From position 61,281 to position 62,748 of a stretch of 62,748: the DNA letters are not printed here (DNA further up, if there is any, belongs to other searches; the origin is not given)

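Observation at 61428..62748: Two strongly diverged TssC sheath paralogs at opposite ends of the same locus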

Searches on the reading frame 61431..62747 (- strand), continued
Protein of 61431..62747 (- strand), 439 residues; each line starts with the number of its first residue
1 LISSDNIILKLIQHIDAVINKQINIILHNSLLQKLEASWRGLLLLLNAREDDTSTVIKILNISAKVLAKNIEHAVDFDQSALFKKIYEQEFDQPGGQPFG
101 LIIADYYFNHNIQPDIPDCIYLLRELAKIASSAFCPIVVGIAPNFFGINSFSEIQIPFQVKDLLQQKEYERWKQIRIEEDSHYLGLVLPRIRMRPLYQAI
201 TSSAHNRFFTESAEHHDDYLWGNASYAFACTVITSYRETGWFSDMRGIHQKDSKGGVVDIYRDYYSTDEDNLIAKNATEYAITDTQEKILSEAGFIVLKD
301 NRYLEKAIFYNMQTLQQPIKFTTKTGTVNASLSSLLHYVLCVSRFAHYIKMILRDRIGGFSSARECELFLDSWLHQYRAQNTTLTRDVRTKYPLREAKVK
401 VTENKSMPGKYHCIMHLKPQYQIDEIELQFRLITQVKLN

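Call 22: get_annotated_region(hit=H1, flank=12000)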
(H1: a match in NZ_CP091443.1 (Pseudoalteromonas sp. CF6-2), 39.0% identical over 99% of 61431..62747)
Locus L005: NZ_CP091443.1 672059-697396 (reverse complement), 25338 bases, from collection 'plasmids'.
description: Pseudoalteromonas sp. CF6-2 plasmid unnamed, complete sequence
organism: Pseudoalteromonas sp. CF6-2 (NCBI taxid 562716)
taxonomy: Bacteria; Pseudomonadota; Gammaproteobacteria; Alteromonadales; Pseudoalteromonadaceae; Pseudoalteromonas; Pseudoalteromonas sp. CF6-2
host: -; source: sediment,South Sea; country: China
typing (MOB-suite, as given by PLSDB): non-mobilizable
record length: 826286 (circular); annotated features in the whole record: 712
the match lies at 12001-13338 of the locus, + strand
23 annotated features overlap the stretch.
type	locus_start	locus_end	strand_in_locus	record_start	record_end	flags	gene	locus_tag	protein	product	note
CDS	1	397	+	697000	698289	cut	tagH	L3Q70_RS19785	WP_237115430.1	type VI secretion system-associated FHA domain protein TagH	GO:0033103 - protein secretion by the type VI secretion system [Evidence IEA]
CDS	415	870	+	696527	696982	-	tssJ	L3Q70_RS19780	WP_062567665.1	type VI secretion system lipoprotein TssJ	GO:0033103 - protein secretion by the type VI secretion system [Evidence IEA]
CDS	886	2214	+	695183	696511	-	tssK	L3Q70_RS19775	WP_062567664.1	type VI secretion system baseplate subunit TssK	GO:0033103 - protein secretion by the type VI secretion system [Evidence IEA]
CDS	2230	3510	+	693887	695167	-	tssL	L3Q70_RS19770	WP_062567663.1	type VI secretion system protein TssL, long form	GO:0033103 - protein secretion by the type VI secretion system [Evidence IEA]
CDS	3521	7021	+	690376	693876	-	tssM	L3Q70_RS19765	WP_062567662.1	type VI secretion system membrane subunit TssM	GO:0033103 - protein secretion by the type VI secretion system [Evidence IEA]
CDS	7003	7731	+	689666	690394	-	tagF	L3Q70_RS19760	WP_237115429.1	type VI secretion system-associated protein TagF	-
CDS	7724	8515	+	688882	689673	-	-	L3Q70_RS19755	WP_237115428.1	Stp1/IreP family PP2C-type Ser/Thr phosphatase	GO:0006470 - protein dephosphorylation [Evidence IEA]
CDS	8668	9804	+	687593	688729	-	tssA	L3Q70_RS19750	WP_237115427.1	type VI secretion system protein TssA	-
CDS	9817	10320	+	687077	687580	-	tssB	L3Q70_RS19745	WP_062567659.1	type VI secretion system contractile sheath small subunit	GO:0033103 - protein secretion by the type VI secretion system [Evidence IEA]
CDS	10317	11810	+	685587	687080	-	tssC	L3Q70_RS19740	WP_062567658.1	type VI secretion system contractile sheath large subunit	GO:0033103 - protein secretion by the type VI secretion system [Evidence IEA]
CDS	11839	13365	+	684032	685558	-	tssC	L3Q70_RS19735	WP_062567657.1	type VI secretion system contractile sheath large subunit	GO:0033103 - protein secretion by the type VI secretion system [Evidence IEA]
CDS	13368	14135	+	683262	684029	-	-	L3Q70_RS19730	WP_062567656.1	type VI secretion system accessory protein TagJ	-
CDS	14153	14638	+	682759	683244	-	tssE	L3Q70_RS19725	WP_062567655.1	type VI secretion system baseplate subunit TssE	GO:0033103 - protein secretion by the type VI secretion system [Evidence IEA]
CDS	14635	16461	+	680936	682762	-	tssF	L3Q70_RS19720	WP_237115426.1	type VI secretion system baseplate subunit TssF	GO:0033103 - protein secretion by the type VI secretion system [Evidence IEA]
CDS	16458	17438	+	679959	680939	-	tssG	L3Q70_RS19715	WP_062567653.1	type VI secretion system baseplate subunit TssG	GO:0033103 - protein secretion by the type VI secretion system [Evidence IEA]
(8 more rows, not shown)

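Call 24: find_related_loci(query=A1, collection=genome_contigs, flank=10000)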
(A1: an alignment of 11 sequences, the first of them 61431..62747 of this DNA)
Query A1 (439 aa) in genome_contigs; peptide patterns used: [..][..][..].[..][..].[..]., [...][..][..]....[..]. (x = any residue, [..] = any of these).
375 stretches matched a pattern; 344 encode a relative of the query (tblastn E <= 1e-3); the best 80 are kept; 80 distinct loci.
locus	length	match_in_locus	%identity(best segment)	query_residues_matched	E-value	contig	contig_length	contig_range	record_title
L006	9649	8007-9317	41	3-436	3e-114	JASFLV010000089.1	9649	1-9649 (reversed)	MAG: Thioalkalispiraceae bacterium isolate D0817M20remetaG_Bin_170 D0817M20remetaG_FD_scaffold_853_c1, whole genome shot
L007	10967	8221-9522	41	6-436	1e-113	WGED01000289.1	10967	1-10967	MAG: Cyclobacteriaceae bacterium isolate S146_16 k151_398643, whole genome shotgun sequence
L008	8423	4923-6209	39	2-438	2e-113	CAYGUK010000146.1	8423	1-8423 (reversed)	MAG TPA_asm: uncultured Legionellales bacterium isolate ERP117304_co1_75 genome assembly, contig: NODE_7482_length_8423_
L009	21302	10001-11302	40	6-436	2e-113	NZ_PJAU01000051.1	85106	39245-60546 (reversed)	Colwellia sp. 75C3 contig16, whole genome shotgun sequence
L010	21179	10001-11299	41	8-436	5e-113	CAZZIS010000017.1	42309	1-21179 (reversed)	MAG TPA_asm: uncultured Thioalkalispiraceae bacterium isolate SRP128015_co1_108 genome assembly, contig: NODE_830_length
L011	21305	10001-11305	40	6-436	4e-112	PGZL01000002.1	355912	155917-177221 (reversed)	MAG: Gammaproteobacteria bacterium HGW-Gammaproteobacteria-1 bjp_ig2102_scaffold_41, whole genome shotgun sequence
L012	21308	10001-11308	41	6-439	5e-112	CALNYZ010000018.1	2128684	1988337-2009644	MAG: uncultured Gammaproteobacteria bacterium isolate LOGT_bin.0082 genome assembly, contig: contig_9288, whole genome s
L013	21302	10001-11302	39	6-436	5e-111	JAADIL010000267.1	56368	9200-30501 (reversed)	MAG: Gammaproteobacteria bacterium isolate M_MetaBat.51 contig-127_3045, whole genome shotgun sequence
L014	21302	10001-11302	41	6-436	2e-110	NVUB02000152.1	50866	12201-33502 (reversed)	MAG: Ectothiorhodospiraceae bacterium isolate NORP100 NORP100_152, whole genome shotgun sequence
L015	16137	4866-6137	41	12-436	8e-110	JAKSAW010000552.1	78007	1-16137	MAG: Pseudomonadales bacterium isolate MAG.120 k141_3337054, whole genome shotgun sequence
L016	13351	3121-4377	41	16-439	9e-109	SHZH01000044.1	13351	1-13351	MAG: Gammaproteobacteria bacterium isolate Baikal-deep-G144 BACOMB-C22364, whole genome shotgun sequence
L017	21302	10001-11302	40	6-436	2e-108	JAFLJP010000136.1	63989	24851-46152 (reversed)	MAG: Gammaproteobacteria bacterium isolate MC-02 c_000000036580, whole genome shotgun sequence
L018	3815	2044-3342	42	8-436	3e-110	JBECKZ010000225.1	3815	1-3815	MAG: Thiohalomonadales bacterium isolate ETDI88 k127_2243772, whole genome shotgun sequence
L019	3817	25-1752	41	8-436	1e-109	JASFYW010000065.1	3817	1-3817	MAG: Woeseiaceae bacterium isolate MAY_MAG_00009 ALL_000000030197, whole genome shotgun sequence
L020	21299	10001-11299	40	8-436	8e-108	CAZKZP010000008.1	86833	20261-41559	MAG TPA_asm: uncultured Chromatiales bacterium isolate SRP124282_co10_80 genome assembly, contig: NODE_10_length_86833_c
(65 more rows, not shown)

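Call 31: search_solved_structures(query=window:61431-62747:-, show_alignments=2)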
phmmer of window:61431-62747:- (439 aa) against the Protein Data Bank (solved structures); distinct sequences matched with E-value up to 0.001: 8.
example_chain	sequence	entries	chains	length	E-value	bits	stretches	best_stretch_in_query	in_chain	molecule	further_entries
9n4v_A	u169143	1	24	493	1.1e-92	314.6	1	8-434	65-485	DUF877 family protein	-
5n8n_B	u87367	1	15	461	5.8e-82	279.3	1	3-435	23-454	EvpB family type VI secretion protein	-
3j9g_B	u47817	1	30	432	2.7e-70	240.8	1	7-429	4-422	VipB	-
5myu_A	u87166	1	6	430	2.8e-70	240.8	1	7-427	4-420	Type VI secretion system protein ImpC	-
5mxn_A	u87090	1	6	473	3.7e-70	240.4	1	7-427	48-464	Type VI secretion protein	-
5ojq_A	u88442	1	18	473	3.7e-70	240.4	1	7-427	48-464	Type VI secretion protein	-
5urw_1B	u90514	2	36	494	7.3e-66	226.2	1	10-423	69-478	TssC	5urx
3j9o_B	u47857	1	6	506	3.5e-49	171.3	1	7-431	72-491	Intracellular growth locus protein B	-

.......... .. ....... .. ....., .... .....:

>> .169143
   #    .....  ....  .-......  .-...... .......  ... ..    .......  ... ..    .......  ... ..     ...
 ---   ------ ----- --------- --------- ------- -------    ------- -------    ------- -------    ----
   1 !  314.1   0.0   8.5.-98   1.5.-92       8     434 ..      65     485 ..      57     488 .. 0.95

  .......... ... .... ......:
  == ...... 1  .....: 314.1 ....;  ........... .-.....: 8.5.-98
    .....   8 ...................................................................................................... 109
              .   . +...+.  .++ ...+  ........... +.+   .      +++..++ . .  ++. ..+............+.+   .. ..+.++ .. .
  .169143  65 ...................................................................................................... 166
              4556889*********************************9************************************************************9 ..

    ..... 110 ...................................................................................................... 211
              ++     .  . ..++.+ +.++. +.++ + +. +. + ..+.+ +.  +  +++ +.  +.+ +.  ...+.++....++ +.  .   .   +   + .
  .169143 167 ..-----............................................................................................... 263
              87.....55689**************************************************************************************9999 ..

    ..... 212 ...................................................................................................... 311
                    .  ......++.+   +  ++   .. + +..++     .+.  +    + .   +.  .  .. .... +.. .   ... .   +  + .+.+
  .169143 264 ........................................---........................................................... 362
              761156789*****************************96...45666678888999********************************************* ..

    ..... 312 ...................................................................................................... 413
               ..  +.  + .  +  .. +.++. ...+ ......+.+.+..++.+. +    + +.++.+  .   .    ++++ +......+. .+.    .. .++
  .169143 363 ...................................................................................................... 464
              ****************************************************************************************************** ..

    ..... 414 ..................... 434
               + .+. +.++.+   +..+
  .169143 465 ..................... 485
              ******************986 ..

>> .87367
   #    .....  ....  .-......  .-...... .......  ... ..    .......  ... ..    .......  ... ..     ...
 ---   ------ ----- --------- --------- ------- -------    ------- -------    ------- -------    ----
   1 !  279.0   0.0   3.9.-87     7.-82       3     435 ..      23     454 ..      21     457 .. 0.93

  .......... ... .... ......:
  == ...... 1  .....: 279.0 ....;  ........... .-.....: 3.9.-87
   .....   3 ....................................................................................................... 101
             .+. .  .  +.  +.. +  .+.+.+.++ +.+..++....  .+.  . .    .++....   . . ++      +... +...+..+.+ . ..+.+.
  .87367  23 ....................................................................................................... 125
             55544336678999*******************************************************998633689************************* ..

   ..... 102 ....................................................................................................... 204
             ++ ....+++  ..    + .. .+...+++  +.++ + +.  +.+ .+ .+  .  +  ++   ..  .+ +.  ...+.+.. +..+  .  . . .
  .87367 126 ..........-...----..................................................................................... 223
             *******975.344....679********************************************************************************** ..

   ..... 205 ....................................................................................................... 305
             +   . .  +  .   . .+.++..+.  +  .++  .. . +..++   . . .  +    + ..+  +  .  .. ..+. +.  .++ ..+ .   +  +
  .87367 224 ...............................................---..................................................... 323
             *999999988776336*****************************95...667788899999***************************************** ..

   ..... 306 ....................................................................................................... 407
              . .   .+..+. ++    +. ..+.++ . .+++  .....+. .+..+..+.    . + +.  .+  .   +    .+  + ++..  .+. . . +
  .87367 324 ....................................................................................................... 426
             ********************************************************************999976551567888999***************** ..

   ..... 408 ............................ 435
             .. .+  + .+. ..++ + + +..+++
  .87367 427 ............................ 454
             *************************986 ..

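Call 41: find_encoding_contigs(protein=P0007, flank=10000, max_places=2)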
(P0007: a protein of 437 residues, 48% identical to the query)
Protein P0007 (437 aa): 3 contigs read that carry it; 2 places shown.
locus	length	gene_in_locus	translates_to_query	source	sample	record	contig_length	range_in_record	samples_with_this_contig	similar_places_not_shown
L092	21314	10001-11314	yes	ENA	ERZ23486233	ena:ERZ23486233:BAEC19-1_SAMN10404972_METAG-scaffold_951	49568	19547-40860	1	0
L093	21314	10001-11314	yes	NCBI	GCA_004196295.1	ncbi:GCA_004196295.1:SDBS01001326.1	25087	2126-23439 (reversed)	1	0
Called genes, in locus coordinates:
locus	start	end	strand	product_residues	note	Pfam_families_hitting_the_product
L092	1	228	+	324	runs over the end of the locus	PF07719:TPR_2 (faint), PF00515:TPR_1 (weak)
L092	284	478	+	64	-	-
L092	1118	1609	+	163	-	-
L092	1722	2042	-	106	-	-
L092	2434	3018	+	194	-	-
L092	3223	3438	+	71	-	PF11903:ParD_like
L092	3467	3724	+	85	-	PF15781:ParE-like_toxin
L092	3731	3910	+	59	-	-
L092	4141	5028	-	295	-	PF10543:ORF6N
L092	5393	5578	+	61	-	-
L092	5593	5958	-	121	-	-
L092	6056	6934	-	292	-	PF02353:CMAS, PF03848:TehB (weak), PF01209:Ubie_methyltran, PF13489:Methyltransf_23, PF13847:Methyltransf_31, PF08241:Methyltransf_11, PF08242:Methyltransf_12, PF13649:Methyltransf_25, +1 more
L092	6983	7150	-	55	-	-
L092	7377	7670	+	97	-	-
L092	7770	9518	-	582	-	PF05954:Phage_GPD, PF04717:Phage_base_V, PF20093:DUF6484 (weak), PF22178:Gp5_trimer_C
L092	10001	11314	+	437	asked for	PF05943:VipB, PF18945:VipB_2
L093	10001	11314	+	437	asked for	PF05943:VipB, PF18945:VipB_2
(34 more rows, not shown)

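Call 54: search_dna_similar(query=window:61431-62747:-, collection=plasmids, mode=protein, max_rows=60, rows=spread)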
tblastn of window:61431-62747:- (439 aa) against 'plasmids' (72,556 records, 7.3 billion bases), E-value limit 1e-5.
Records with a match: 579; places in all: 700; records where one place covers at least 80% of the query: 577.
Best place of each record, by identity: <60% 579.
By first word of the organism name: Ralstonia 126; Rhizobium 94; Escherichia 75; Campylobacter 38; Cronobacter 21; Leisingera 18; Pantoea 15; Vibrio 15; Burkholderia 14; Enterobacter 13; and 56 more.
By predicted mobility (MOB-suite, as given by PLSDB): non-mobilizable 279; conjugative 164; mobilizable 136.
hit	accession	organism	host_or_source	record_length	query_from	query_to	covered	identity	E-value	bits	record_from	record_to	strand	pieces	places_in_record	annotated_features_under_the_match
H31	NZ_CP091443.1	Pseudoalteromonas sp. CF6-2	sediment,South Sea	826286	1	436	99%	39.0%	3e-102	340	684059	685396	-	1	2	tssC: type VI secretion system contractile sheath large subunit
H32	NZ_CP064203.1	Acinetobacter baumannii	Homo sapiens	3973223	4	436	99%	37.3%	6e-94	317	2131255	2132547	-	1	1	none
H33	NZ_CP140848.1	Rhizobium johnstonii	-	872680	10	436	97%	37.7%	4e-91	309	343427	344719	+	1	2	tssC: type VI secretion system contractile sheath large subunit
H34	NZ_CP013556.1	Rhizobium phaseoli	Phaseolus vulgaris,Whole ...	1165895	10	436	97%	37.5%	3e-92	312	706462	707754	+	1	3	record has no annotation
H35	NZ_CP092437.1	Rhizobium sp. K102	Phaseolus vulgaris,Cell culture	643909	10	436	97%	37.3%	4e-91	308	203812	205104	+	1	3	tssC: type VI secretion system contractile sheath large subunit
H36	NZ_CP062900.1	Escherichia coli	Sus scrofa domesticus,feces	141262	1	436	99%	36.4%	3e-89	303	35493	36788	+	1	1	tssC: type VI secretion system contractile sheath large subunit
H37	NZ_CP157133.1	Escherichia coli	culture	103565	1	436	99%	36.4%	6e-89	302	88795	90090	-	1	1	tssC: type VI secretion system contractile sheath large subunit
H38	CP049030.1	Rhodobacteraceae bacterium SC52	Apostichopus japonicus,pure ...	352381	1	436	99%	36.0%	2e-82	283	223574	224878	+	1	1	tssC: type VI secretion system contractile sheath large subunit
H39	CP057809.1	Escherichia coli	culture,Pooled pig faecal samples ...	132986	1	436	99%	36.0%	1e-87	299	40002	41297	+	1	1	tssC: type VI secretion system contractile sheath large subunit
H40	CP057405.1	Escherichia coli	culture,Pooled pig faecal samples ...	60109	1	436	99%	36.0%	2e-87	298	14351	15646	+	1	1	tssC: type VI secretion system contractile sheath large subunit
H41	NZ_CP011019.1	Escherichia coli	Homo sapiens,Bacterial isolate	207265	1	436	99%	35.7%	2e-86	295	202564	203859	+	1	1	tssC: type VI secretion system contractile sheath large subunit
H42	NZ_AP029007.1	Ralstonia pseudosolanacearum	-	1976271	1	436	99%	35.7%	3e-93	315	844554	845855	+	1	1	none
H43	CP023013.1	Ralstonia solanacearum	Solanum tuberosum,single cell,Potato ...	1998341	1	436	99%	35.7%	3e-93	315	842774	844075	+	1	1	type VI secretion system contractile sheath large subunit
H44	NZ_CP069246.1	Ralstonia pseudosolanacearum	Arachis hypogaea,tissue sample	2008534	1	436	99%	35.7%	3e-93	315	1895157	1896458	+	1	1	none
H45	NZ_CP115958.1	Ralstonia pseudosolanacearum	Solanum lycopersicum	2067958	1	436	99%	35.7%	3e-93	315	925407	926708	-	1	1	none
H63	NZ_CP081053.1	Leisingera aquaemixtae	-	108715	1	436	99%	33.9%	7e-80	276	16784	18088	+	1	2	tssC: type VI secretion system contractile sheath large subunit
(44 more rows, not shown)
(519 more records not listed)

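Call 55: get_annotated_region(hit=H63, flank=12000)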
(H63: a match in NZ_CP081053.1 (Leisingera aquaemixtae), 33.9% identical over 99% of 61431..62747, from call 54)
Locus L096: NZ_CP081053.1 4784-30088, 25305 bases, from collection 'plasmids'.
description: Leisingera aquaemixtae strain S166 plasmid unnamed2, complete sequence
organism: Leisingera aquaemixtae (NCBI taxid 1396826)
taxonomy: Bacteria; Pseudomonadota; Alphaproteobacteria; Rhodobacterales; Roseobacteraceae; Leisingera; Leisingera aquaemixtae
host: -; source: -; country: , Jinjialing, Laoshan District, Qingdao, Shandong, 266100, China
typing (MOB-suite, as given by PLSDB): non-mobilizable; replicon rep_cluster_378
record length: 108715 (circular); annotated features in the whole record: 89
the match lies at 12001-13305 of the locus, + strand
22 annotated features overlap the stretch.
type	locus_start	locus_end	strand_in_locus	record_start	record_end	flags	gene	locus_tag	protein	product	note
CDS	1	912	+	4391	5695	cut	-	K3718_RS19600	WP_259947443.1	AAA family ATPase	-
CDS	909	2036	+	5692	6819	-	-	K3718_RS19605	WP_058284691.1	ParB N-terminal domain-containing protein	-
CDS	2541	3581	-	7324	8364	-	-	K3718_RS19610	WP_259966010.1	OmpA family protein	-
CDS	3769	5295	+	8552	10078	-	-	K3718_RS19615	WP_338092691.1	caspase family protein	GO:0006508 - proteolysis [Evidence IEA]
CDS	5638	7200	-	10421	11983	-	-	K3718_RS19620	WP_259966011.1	DUF4384 domain-containing protein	-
CDS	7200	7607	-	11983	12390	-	-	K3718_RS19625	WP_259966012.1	biopolymer transporter ExbD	GO:0055085 - transmembrane transport [Evidence IEA]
CDS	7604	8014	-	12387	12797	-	-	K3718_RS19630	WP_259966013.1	biopolymer transporter ExbD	GO:0055085 - transmembrane transport [Evidence IEA]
CDS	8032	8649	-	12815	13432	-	-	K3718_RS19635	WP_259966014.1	MotA/TolQ/ExbB proton channel family protein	-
CDS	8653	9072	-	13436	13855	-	-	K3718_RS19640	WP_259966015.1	hypothetical protein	-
CDS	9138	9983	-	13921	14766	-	-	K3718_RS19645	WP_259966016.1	hypothetical protein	-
CDS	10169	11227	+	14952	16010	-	tssA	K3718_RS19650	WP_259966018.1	type VI secretion system protein TssA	-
CDS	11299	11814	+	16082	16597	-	tssB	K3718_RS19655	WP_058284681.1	type VI secretion system contractile sheath small subunit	GO:0033103 - protein secretion by the type VI secretion system [Evidence IEA]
CDS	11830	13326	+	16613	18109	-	tssC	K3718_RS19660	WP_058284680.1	type VI secretion system contractile sheath large subunit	GO:0033103 - protein secretion by the type VI secretion system [Evidence IEA]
CDS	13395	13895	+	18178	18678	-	-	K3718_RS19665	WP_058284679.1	type VI secretion system tube protein Hcp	-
CDS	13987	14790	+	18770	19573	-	-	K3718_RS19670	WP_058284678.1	type VI secretion system accessory protein TagJ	-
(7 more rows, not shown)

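Call 60: predict_structure(alignment_id=A1)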
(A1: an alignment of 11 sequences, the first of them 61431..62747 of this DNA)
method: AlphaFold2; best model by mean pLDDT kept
length: 439 residues; sequences in the alignment: 11
mean_pLDDT: 43.5   pTM: 0.31
mean pLDDT of the five models: 43.5, 43.2, 41.1, 40.7, 40.7
residues with pLDDT >= 90: 0; 70-90: 36; 50-70: 103; < 50: 300
segments of 3 or more residues with pLDDT < 50: 1-4, 20-34, 62-65, 67-83, 96-224, 240-358, 422-431
pLDDT, mean of each block of 10 residues (from residue 1): 56 58 47 52 63 57 48 37 54 47 35 30 28 26 32 31 34 34 27 25 27 32 50 57 33 27 28 28 42 34 26 25 34 38 45 48 79 72 56 71 75 69 45 54
secondary structure, 60 per line:
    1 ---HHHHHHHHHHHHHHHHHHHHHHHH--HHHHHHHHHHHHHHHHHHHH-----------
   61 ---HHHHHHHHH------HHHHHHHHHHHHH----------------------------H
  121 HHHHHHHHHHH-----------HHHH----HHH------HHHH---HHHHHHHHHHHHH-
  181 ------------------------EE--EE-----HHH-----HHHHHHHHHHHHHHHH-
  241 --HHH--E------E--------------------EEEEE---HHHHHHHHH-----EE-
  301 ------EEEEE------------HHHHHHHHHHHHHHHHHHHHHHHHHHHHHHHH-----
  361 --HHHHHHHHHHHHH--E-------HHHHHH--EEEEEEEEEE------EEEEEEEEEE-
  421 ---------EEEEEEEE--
elements in order: H4-27 H30-49 H64-72 H79-91 H120-131 H143-146 H160-163 H167-179 H224-239 E276-280 H284-292 E307-311 H324-355 H363-375 H386-391 E394-403 E410-419 E430-437
